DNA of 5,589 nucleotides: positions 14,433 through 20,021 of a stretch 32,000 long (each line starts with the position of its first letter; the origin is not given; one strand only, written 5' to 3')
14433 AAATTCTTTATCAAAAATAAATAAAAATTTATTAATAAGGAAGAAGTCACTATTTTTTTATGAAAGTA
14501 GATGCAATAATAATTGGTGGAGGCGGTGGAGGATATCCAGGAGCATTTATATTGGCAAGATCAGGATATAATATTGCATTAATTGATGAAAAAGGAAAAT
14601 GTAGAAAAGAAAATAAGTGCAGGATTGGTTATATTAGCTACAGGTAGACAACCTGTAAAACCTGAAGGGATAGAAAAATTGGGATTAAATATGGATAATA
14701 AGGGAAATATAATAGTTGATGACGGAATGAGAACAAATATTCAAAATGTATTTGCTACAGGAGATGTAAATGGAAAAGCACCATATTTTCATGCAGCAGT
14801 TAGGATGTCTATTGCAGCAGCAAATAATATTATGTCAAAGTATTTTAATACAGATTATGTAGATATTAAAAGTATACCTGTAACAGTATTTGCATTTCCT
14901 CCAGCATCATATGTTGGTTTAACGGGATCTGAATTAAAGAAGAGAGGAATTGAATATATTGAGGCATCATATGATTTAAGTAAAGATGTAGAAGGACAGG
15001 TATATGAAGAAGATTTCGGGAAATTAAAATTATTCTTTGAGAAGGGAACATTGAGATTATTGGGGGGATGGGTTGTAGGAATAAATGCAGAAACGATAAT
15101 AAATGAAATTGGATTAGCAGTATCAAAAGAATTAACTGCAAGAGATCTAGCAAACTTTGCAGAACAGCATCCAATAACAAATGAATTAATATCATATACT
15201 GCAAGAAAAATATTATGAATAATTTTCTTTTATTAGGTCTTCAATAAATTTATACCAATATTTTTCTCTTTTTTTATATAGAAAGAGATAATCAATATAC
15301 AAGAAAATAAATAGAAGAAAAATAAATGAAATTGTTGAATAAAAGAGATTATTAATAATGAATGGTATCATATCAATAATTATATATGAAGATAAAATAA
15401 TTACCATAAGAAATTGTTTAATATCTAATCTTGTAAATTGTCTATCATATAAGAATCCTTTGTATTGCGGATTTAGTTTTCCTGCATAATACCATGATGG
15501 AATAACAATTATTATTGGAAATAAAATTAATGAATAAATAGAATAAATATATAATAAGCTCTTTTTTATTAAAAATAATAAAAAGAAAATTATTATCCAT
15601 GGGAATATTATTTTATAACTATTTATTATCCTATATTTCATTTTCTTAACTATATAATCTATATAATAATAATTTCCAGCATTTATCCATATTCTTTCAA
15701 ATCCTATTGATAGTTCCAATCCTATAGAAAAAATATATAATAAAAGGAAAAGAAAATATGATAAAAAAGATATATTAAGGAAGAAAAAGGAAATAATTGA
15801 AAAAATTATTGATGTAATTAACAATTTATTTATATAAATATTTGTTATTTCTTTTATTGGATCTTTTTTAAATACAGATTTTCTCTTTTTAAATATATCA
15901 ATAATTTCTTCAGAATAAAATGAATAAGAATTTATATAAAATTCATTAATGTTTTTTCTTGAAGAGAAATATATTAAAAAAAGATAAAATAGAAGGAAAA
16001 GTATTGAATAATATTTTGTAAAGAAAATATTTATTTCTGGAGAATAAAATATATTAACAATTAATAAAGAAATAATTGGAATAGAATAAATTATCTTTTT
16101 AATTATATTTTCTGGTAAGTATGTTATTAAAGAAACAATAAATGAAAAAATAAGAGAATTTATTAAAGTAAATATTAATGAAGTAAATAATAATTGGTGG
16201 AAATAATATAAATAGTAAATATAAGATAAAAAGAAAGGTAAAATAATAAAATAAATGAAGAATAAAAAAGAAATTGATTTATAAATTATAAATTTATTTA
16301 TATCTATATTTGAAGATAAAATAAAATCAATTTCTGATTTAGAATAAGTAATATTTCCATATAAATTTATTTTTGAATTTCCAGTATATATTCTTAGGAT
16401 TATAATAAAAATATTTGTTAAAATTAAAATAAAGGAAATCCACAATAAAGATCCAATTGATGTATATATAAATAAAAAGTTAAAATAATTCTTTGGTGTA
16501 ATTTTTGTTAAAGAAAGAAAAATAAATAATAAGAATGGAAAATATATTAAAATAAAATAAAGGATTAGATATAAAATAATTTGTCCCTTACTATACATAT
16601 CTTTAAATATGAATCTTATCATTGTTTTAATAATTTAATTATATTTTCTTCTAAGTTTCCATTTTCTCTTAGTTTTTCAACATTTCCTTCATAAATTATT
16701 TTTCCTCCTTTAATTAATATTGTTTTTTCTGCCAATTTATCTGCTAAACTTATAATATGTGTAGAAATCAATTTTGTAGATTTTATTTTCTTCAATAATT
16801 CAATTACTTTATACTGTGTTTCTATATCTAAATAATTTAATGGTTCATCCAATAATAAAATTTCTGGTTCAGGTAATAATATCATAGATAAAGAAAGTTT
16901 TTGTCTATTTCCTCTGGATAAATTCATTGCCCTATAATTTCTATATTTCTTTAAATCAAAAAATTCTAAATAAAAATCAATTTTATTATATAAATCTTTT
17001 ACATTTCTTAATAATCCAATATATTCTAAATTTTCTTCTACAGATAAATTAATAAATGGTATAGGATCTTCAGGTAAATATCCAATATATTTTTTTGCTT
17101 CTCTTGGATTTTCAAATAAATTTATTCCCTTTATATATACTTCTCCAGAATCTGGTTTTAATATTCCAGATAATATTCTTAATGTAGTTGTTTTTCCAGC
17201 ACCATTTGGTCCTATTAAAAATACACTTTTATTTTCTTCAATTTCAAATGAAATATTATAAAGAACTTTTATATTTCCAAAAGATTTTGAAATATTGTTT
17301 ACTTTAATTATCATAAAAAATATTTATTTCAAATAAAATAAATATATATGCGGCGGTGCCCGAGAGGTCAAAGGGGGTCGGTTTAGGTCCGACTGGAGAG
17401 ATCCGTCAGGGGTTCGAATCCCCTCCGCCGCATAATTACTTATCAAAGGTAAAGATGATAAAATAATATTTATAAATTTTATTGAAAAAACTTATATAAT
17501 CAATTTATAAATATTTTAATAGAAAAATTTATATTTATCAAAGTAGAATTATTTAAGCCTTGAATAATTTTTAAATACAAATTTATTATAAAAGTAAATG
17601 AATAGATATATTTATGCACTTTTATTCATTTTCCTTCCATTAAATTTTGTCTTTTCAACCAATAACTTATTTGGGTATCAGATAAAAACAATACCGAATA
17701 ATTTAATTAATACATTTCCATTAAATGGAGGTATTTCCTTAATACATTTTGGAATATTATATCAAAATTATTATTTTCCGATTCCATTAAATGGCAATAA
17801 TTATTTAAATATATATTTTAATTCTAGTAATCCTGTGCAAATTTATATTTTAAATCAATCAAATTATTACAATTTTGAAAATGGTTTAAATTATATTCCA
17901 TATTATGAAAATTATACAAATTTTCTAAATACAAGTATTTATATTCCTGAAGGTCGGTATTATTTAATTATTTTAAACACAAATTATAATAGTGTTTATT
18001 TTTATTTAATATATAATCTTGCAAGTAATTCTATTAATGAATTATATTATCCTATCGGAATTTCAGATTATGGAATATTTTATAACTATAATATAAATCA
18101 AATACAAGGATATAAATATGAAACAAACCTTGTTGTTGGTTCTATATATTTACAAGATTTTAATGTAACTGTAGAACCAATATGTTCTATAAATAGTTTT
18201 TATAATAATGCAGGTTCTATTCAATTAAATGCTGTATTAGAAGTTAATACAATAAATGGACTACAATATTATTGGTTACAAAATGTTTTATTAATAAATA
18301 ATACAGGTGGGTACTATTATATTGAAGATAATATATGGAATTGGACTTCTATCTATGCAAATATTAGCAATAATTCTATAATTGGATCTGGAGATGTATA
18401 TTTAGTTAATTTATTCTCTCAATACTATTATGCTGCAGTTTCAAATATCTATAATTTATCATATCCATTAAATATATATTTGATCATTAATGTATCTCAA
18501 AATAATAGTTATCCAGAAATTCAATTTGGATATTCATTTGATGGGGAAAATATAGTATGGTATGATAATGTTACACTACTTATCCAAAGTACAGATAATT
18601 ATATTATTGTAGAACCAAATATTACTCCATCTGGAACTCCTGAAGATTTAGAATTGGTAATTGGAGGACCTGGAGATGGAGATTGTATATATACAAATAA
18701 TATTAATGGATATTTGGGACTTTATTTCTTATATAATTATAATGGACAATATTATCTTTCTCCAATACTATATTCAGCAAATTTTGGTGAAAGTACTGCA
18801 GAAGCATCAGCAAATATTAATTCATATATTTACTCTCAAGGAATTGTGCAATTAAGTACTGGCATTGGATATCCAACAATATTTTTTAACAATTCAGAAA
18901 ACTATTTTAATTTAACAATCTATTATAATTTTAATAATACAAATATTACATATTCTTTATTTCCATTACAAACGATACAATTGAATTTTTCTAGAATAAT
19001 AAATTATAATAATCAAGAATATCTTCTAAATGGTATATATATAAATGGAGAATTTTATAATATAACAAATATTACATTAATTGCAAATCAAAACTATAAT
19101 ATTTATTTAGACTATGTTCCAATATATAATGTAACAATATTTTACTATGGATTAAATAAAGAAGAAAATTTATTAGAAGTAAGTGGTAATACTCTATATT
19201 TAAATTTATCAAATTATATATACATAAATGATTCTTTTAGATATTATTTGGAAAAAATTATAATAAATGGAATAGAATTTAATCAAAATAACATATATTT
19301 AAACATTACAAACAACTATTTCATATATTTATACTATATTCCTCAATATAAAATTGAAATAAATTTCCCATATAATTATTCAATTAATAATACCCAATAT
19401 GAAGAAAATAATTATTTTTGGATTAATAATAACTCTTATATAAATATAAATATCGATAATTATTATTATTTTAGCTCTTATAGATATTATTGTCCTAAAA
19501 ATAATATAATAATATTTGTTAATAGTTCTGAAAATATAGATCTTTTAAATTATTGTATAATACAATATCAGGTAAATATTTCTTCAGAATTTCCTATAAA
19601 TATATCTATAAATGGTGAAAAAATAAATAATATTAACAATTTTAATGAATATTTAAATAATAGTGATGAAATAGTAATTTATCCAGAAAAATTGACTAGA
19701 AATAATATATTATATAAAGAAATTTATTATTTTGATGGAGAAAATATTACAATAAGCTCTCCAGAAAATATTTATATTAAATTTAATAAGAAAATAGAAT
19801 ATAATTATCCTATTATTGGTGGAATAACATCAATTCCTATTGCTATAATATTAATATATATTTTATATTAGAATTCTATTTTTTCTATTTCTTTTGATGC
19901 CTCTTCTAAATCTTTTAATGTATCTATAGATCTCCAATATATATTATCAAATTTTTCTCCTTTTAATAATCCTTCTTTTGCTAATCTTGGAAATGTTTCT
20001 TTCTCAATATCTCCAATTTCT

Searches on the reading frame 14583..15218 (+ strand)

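Call 104: search_protein_families(library=pfam, proteins=[window:14583-15218:+], max_evalue=0.001)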
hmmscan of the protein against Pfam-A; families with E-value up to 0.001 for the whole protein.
window:14583-15218:+ (211 aa): 2 families
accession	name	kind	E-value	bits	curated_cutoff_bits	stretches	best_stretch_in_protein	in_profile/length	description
PF02852.28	Pyr_redox_dim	-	4.4e-17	62.7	25.3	1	98-203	1-106/110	Pyridine nucleotide-disulphide oxidoreductase, dimerisation domain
PF07992.20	Pyr_redox_2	-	5.7e-14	52.6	26.1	1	6-75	221-290/291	Pyridine nucleotide-disulphide oxidoreductase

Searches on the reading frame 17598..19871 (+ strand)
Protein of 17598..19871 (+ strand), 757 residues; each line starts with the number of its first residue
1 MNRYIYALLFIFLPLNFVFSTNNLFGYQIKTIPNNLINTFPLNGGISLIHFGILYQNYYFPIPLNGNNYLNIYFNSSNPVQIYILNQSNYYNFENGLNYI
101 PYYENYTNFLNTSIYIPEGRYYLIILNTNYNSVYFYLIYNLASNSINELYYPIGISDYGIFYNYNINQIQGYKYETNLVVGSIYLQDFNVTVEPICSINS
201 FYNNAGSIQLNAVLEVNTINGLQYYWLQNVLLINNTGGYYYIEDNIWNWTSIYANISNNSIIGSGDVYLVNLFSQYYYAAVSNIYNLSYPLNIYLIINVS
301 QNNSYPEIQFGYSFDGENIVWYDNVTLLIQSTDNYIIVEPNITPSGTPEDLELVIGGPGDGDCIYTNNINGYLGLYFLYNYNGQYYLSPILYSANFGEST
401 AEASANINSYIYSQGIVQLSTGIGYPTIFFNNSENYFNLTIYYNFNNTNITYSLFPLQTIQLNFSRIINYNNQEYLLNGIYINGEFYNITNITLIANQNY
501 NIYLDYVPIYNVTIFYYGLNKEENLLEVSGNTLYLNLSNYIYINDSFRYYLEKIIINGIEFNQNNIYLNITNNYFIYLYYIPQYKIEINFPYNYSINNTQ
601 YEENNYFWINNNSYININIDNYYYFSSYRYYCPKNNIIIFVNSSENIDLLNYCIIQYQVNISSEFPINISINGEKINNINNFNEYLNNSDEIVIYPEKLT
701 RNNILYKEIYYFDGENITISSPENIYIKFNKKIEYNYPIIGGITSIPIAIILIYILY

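Call 70: search_protein_families(library=pfam, proteins=[window:17598-19871:+], max_evalue=0.01)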
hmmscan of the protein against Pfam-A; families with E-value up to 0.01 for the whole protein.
window:17598-19871:+ (757 aa): 1 family
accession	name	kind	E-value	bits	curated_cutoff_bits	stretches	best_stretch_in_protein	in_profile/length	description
PF05317.16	Thermopsin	-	5.5e-56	190.3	25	1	148-407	11-256/256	Thermopsin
